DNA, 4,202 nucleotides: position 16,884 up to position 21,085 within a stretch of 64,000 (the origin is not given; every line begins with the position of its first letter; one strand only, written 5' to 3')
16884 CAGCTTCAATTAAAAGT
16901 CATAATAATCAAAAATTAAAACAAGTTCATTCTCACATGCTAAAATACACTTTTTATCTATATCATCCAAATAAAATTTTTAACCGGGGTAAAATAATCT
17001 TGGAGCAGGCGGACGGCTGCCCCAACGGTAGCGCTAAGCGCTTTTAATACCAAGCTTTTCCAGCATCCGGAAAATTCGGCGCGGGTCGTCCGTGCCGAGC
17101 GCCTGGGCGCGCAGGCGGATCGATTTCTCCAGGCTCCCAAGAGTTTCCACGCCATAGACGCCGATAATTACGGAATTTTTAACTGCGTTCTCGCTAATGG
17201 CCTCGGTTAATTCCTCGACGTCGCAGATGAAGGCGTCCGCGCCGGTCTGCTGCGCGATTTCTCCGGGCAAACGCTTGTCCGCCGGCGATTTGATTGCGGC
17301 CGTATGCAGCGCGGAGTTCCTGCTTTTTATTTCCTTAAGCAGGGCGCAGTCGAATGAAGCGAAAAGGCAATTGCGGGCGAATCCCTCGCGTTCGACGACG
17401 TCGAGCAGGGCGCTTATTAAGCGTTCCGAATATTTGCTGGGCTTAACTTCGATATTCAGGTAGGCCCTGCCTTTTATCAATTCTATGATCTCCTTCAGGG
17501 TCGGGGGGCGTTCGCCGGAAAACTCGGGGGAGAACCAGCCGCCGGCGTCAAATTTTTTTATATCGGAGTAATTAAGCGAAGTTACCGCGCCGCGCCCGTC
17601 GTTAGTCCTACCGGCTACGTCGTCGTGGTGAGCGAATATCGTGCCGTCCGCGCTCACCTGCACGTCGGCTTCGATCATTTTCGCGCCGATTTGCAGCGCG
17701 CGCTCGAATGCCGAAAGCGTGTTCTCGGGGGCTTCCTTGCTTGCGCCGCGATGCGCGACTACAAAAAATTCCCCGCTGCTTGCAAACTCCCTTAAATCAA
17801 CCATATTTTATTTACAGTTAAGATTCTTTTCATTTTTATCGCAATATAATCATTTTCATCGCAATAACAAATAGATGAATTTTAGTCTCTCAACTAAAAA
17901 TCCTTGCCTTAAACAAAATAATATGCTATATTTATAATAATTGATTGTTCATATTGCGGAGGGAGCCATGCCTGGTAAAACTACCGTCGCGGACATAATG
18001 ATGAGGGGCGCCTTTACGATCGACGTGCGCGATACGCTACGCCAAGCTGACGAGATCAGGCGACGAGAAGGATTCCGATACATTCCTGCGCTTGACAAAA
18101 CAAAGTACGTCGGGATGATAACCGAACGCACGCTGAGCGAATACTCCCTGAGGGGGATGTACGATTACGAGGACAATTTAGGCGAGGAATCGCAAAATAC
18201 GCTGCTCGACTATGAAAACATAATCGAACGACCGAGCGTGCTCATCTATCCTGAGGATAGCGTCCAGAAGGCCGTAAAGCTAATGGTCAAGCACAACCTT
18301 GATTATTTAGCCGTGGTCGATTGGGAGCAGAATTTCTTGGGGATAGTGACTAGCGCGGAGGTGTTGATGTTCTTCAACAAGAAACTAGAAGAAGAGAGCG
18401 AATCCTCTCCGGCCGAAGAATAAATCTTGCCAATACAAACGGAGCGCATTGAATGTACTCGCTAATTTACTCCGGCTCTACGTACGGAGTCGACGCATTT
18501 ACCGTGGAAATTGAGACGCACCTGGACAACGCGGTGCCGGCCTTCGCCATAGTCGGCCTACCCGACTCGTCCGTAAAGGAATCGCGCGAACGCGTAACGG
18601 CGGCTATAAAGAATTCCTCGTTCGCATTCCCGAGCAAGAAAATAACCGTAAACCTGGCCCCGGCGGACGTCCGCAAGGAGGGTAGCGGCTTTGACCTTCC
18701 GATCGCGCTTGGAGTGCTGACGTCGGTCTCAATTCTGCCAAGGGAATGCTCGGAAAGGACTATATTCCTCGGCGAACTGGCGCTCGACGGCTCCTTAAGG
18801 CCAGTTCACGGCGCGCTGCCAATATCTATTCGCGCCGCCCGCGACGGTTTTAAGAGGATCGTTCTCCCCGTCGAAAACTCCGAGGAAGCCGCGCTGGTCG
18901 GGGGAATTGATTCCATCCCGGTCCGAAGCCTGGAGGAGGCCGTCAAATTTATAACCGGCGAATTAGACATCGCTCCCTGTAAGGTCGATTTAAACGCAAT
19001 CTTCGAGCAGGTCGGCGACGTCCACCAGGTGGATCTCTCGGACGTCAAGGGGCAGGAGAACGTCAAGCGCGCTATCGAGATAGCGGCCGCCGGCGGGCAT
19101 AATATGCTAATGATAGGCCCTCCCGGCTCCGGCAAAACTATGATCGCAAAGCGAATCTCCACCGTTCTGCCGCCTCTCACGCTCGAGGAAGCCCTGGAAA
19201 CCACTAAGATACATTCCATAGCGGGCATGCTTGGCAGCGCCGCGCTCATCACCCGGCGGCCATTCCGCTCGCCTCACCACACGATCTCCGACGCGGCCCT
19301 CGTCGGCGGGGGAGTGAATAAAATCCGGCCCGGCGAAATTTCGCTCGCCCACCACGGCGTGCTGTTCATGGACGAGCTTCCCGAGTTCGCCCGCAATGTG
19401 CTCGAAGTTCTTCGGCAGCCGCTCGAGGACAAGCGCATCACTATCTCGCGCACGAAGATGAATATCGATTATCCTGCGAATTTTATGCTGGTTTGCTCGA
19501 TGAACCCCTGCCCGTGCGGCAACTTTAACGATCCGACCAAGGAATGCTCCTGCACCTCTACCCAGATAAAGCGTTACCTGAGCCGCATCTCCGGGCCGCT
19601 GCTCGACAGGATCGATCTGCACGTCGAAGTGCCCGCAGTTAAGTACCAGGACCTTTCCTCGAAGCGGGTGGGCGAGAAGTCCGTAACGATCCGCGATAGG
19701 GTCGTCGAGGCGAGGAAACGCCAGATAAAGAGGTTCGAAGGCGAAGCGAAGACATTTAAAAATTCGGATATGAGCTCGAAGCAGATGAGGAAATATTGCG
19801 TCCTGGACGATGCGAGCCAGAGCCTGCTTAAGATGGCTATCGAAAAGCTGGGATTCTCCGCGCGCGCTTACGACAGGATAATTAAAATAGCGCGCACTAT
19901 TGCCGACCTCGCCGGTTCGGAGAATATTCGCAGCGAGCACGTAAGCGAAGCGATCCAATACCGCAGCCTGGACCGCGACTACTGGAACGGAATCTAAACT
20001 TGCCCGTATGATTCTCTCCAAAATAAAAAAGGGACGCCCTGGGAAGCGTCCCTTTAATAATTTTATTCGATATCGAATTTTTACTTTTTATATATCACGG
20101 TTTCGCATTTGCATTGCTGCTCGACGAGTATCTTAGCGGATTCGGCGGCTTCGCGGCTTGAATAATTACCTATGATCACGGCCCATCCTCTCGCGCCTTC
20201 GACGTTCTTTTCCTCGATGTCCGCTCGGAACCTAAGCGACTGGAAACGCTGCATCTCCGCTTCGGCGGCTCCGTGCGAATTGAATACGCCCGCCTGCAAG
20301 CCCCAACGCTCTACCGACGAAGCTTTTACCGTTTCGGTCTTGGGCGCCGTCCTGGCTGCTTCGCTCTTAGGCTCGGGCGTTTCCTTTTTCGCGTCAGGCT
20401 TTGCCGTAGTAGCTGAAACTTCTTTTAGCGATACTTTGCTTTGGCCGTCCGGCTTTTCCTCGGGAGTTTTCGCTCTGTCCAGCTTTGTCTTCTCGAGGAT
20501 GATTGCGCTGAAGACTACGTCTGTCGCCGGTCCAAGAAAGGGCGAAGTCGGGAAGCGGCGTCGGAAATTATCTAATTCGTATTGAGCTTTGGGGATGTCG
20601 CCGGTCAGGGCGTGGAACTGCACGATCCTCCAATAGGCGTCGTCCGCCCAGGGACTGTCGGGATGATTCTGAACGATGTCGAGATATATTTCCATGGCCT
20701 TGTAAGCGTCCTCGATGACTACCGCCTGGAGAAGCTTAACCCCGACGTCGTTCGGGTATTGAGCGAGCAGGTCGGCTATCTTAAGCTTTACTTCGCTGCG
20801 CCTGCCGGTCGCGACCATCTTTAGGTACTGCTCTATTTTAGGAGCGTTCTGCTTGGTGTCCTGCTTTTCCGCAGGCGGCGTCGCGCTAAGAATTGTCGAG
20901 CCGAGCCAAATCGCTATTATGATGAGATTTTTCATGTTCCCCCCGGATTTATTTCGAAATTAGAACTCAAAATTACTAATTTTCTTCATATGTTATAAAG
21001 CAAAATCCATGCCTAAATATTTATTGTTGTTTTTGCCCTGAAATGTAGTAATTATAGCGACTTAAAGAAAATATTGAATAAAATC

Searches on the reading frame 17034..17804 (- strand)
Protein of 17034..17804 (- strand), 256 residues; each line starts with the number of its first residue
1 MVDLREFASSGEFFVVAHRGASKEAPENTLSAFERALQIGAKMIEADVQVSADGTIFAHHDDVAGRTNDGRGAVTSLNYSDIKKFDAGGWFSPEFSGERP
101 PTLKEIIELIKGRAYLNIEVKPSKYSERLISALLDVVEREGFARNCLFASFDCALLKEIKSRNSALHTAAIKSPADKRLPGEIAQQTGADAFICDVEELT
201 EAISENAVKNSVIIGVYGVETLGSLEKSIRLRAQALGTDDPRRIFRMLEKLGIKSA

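Call 7: search_protein_families(library=pfam, proteins=[window:17034-17804:-], max_evalue=0.001)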
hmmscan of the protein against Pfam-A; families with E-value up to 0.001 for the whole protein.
window:17034-17804:- (256 aa): 1 family
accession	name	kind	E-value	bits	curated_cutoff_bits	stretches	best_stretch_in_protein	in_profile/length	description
PF03009.23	GDPD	-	3.7e-30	106.3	23.6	1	18-241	1-242/244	Glycerophosphoryl diester phosphodiesterase family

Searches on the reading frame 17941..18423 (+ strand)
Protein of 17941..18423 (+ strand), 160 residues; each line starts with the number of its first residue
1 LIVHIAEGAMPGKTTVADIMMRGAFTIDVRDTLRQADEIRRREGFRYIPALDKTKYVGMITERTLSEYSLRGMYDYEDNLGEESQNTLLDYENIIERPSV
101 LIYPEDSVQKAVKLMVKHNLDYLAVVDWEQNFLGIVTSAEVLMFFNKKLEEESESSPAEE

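Call 7: search_protein_families(library=pfam, proteins=[window:17941-18423:+], max_evalue=0.001)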
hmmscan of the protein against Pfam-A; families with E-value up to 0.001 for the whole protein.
window:17941-18423:+ (160 aa): 1 family
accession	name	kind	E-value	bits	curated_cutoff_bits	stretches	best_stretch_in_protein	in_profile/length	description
PF00571.33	CBS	-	4.6e-16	59.3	24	2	94-144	4-54/57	CBS domain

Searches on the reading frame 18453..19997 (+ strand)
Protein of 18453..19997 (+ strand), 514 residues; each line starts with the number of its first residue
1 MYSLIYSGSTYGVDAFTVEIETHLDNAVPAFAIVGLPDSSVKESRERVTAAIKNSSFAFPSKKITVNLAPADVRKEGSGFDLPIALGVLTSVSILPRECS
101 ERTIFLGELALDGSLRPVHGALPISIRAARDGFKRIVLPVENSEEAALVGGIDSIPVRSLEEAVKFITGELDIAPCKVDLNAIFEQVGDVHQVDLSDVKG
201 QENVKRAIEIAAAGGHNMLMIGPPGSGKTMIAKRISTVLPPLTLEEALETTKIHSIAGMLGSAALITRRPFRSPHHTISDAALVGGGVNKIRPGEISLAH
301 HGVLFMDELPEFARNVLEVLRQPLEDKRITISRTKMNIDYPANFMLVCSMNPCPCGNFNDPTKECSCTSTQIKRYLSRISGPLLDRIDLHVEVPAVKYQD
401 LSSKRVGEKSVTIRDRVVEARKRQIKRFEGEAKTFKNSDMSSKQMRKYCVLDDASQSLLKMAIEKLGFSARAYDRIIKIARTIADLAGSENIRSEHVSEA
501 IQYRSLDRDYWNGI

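Call 7: search_protein_families(library=pfam, proteins=[window:18453-19997:+], max_evalue=0.001)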
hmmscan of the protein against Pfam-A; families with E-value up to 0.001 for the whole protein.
window:18453-19997:+ (514 aa): 9 families
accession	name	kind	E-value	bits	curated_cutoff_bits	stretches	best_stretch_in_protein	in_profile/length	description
PF01078.27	Mg_chelatase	-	3.9e-100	333.9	20.3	1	194-400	1-206/207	Magnesium chelatase, subunit ChlI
PF13541.12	ChlI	-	1.3e-46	157.9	27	1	20-142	1-121/121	Subunit ChlI of Mg-chelatase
PF13335.12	Mg_chelatase_C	-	8.8e-34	116.4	26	1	407-504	1-94/94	Magnesium chelatase, subunit ChlI C-terminal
PF07728.20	AAA_5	-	7.7e-11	42.6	22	1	217-354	1-125/139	AAA domain (dynein-related subfamily)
PF00493.29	MCM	-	1.7e-07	31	23.3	1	209-389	51-200/224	MCM P-loop domain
PF00158.32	Sigma54_activat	-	3.7e-06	27.2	20.2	1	202-330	9-123/168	Sigma-54 interaction domain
PF05496.18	RuvB_N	-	5.8e-06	26.6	27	0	195-237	6-55/159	Holliday junction DNA helicase RuvB P-loop domain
PF00004.35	AAA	-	4.8e-05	24.3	21.2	1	218-316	1-73/131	ATPase family associated with various cellular activities (AAA)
PF20030.5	bpMoxR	-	0.00026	20.5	27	0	196-239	12-55/205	MoxR domain in the MoxR-vWA-beta-propeller ternary systems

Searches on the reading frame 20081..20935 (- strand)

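Call 7: search_protein_families(library=pfam, proteins=[window:20081-20935:-], max_evalue=0.001)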
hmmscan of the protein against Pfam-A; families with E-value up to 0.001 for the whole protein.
window:20081-20935:- (284 aa): 3 families
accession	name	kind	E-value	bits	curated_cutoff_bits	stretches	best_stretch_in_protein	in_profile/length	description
PF05036.18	SPOR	-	6.6e-08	33.2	21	1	209-268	3-61/76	SPOR domain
PF13428.12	TPR_14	-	0.0003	21.6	23.5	0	99-132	2-35/44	Tetratricopeptide repeat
PF22292.1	DUF6965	-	0.00087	19.6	25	0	66-110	19-63/66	Domain of unknown function (DUF6965)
